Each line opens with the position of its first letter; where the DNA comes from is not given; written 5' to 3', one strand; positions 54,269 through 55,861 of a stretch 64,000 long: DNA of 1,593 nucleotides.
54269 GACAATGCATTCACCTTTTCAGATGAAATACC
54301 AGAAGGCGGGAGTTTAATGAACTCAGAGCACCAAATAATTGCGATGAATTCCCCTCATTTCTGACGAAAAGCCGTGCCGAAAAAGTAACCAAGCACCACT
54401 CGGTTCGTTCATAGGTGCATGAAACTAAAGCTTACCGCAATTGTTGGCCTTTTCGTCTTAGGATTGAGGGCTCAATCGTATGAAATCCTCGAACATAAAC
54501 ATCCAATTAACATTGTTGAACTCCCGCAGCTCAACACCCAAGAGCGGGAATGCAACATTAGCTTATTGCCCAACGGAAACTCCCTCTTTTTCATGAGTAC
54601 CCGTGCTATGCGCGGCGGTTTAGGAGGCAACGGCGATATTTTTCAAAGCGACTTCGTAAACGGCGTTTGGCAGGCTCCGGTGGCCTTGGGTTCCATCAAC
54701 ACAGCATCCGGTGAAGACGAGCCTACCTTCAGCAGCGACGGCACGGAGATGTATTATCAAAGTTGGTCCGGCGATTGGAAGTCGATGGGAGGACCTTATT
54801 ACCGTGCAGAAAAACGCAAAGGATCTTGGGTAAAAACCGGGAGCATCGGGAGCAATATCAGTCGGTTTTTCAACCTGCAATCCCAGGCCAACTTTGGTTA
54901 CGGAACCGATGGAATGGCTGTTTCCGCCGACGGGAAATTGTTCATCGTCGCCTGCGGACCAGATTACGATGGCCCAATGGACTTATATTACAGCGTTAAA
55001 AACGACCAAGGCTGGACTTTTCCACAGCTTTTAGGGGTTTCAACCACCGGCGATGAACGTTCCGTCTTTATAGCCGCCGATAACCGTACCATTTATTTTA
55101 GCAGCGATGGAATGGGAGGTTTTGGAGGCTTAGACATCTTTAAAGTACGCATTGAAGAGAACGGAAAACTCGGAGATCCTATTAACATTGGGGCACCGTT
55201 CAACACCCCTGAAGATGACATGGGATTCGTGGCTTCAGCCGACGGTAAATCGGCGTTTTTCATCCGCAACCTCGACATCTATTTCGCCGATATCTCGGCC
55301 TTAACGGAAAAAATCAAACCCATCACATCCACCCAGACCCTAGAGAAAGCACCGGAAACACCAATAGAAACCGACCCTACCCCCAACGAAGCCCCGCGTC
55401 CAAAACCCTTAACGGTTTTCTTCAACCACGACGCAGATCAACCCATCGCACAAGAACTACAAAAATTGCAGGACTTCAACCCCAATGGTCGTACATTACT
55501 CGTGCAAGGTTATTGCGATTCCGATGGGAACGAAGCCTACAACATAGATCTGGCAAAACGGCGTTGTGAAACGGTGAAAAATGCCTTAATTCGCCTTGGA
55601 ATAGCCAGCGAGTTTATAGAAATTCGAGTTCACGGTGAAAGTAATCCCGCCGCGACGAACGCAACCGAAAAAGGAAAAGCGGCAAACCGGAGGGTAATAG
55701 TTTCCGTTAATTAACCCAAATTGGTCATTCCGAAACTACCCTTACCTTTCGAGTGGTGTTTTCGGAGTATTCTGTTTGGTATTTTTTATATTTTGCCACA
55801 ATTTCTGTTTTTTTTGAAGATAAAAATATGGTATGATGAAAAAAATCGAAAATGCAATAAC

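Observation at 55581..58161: AT-rich 1-kb island bounded by ompA 3'-end direct repeats and a chimeric phnA|ompA junction with AATG microhomology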

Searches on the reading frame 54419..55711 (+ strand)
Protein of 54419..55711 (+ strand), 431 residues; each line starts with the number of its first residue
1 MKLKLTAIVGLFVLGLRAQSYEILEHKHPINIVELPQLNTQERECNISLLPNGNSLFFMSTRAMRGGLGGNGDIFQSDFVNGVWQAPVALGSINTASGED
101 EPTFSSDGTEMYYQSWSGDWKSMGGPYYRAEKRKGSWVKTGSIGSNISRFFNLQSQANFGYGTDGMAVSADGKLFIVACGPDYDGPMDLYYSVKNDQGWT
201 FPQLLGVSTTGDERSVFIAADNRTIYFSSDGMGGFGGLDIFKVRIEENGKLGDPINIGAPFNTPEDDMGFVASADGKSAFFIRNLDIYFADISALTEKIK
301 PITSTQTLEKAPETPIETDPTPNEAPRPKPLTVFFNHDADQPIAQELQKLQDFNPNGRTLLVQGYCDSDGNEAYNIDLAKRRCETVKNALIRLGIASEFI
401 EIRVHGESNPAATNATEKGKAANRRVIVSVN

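Call 6: find_related_loci(query=window:54419-55711:+, collection=genome_contigs, flank=10000)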
Query window:54419-55711:+ (431 aa) in genome_contigs; peptide patterns used: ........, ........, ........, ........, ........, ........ (x = any residue, [..] = any of these).
17 stretches matched a pattern; 5 encode a relative of the query (tblastn E <= 1e-3); 5 distinct loci.
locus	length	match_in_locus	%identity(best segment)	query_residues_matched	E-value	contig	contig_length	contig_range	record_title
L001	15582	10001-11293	84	1-431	0e+0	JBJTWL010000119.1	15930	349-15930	MAG: Flavobacteriales bacterium isolate samp_4444_semibin_653 samp_4444_986293, whole genome shotgun sequence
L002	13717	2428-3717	82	1-430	0e+0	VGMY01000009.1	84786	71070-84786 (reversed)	MAG: Bacteroidetes bacterium isolate K_Offshore_surface_m2_005 K_Offshore_surface_m2_005_Ga0194130_10000391, whole genom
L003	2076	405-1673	77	1-430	0e+0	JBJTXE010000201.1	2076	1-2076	MAG: Bacteroidota bacterium isolate samp_4444_metabat2_129 samp_4444_1056126, whole genome shotgun sequence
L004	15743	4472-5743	71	1-431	0e+0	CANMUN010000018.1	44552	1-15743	MAG: Flavobacteriales bacterium isolate ZE-Oct18-11 genome assembly, contig: ZE-Oct18-C367, whole genome shotgun sequenc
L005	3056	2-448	83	283-431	8e-79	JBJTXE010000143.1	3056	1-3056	MAG: Bacteroidota bacterium isolate samp_4444_metabat2_129 samp_4444_753647, whole genome shotgun sequence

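Call 7: search_protein_families(library=pfam, proteins=[window:54419-55711:+], max_evalue=0.01)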
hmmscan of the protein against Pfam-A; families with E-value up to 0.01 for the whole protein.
window:54419-55711:+ (431 aa): 2 families
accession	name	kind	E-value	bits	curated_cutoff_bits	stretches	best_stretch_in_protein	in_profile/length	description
PF07676.18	PD40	-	3.7e-17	62.2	20.9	1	208-241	6-37/38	WD40-like Beta Propeller Repeat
PF00691.25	OmpA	-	2.3e-13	50.8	27.2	1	350-424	24-98/98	OmpA family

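Call 19: find_encoding_contigs(protein=window:54419-55711:+, flank=6000, max_places=10)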
Protein window:54419-55711:+ (431 aa): 19 contigs read that carry it; 10 places shown.
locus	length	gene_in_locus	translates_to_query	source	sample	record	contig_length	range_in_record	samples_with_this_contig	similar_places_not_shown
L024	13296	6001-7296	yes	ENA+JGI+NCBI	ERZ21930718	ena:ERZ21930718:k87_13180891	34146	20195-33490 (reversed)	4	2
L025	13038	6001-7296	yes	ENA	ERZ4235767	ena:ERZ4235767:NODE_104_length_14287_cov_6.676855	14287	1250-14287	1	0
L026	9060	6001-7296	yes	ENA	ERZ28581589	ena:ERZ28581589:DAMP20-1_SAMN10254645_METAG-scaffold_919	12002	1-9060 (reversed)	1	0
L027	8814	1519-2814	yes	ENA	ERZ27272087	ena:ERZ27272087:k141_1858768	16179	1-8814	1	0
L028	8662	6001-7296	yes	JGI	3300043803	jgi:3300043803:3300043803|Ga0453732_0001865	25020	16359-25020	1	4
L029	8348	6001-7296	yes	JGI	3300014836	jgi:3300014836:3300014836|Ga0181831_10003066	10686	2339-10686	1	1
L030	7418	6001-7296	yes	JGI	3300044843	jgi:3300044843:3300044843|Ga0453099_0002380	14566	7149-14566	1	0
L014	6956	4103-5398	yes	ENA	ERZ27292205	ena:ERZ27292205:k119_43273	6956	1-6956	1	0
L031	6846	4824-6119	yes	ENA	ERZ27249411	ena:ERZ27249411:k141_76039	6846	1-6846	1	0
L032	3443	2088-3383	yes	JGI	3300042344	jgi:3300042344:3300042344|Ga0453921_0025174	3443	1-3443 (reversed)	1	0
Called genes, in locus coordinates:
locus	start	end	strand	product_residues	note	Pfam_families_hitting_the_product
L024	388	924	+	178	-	-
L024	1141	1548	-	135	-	-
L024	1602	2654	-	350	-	-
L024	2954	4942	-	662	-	PF05834:Lycopene_cycl, PF15461:BCD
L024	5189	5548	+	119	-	-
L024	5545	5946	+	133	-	-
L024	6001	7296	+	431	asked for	PF07676:PD40 (faint), PF00691:OmpA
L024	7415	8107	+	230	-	-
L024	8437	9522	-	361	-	-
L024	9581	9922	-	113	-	PF22191:IBR_1 (weak), PF03831:YjdM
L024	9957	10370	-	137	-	PF03061:4HBT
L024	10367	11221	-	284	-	PF00753:Lactamase_B, PF23023:Anti-Pycsar_Apyc1 (faint)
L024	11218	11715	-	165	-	PF07610:DUF1573, PF22544:HYDIN_VesB_CFA65-like_Ig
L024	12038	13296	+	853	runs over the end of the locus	PF07715:Plug (weak)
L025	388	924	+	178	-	-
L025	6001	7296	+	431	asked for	PF07676:PD40 (faint), PF00691:OmpA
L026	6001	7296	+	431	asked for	PF07676:PD40 (faint), PF00691:OmpA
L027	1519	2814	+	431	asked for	PF07676:PD40 (faint), PF00691:OmpA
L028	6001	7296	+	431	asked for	PF07676:PD40 (faint), PF00691:OmpA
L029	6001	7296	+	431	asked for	PF07676:PD40 (faint), PF00691:OmpA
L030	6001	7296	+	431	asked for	PF07676:PD40 (faint), PF00691:OmpA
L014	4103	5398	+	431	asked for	PF07676:PD40 (faint), PF00691:OmpA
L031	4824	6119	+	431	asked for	PF07676:PD40 (faint), PF00691:OmpA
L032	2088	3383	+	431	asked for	PF07676:PD40 (faint), PF00691:OmpA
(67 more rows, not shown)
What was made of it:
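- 54419..55714 (+): Functional ompA-family gene (431 aa; PD40 repeat plus OmpA domain). The identical protein is found in many metagenome contigs (call 19).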

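Call 27: search_protein_families(library=padloc, proteins=[L001:7637-8011:-, L001:8016-9167:-, L001:9517-9903:-], max_evalue=0.1)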
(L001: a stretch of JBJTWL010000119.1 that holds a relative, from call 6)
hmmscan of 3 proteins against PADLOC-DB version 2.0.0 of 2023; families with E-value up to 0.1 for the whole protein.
L001:7637-8011:- (124 aa): 0 families

L001:8016-9167:- (383 aa): 0 families

L001:9517-9903:- (128 aa): 0 families

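Call 28: search_protein_families(library=phrogs, proteins=[L001:7637-8011:-, L001:8016-9167:-, L001:9517-9903:-], max_evalue=0.1)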
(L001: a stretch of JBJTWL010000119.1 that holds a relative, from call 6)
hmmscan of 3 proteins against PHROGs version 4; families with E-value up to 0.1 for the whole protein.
L001:7637-8011:- (124 aa): 0 families

L001:8016-9167:- (383 aa): 1 family
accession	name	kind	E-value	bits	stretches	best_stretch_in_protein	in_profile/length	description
phrog_739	-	lysis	0.037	15.2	1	17-104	6-88/122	Rz-like spanin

L001:9517-9903:- (128 aa): 0 families

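Call 38: search_protein_families(library=pfam, proteins=[L001:7637-8011:-, L001:8016-9167:-, L001:9517-9903:-, L001:7121-7528:+], max_evalue=0.01)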
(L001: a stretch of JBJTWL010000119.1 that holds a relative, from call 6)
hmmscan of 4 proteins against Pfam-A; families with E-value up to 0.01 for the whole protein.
L001:7637-8011:- (124 aa): 0 families

L001:8016-9167:- (383 aa): 0 families

L001:9517-9903:- (128 aa): 0 families

L001:7121-7528:+ (136 aa): 0 families
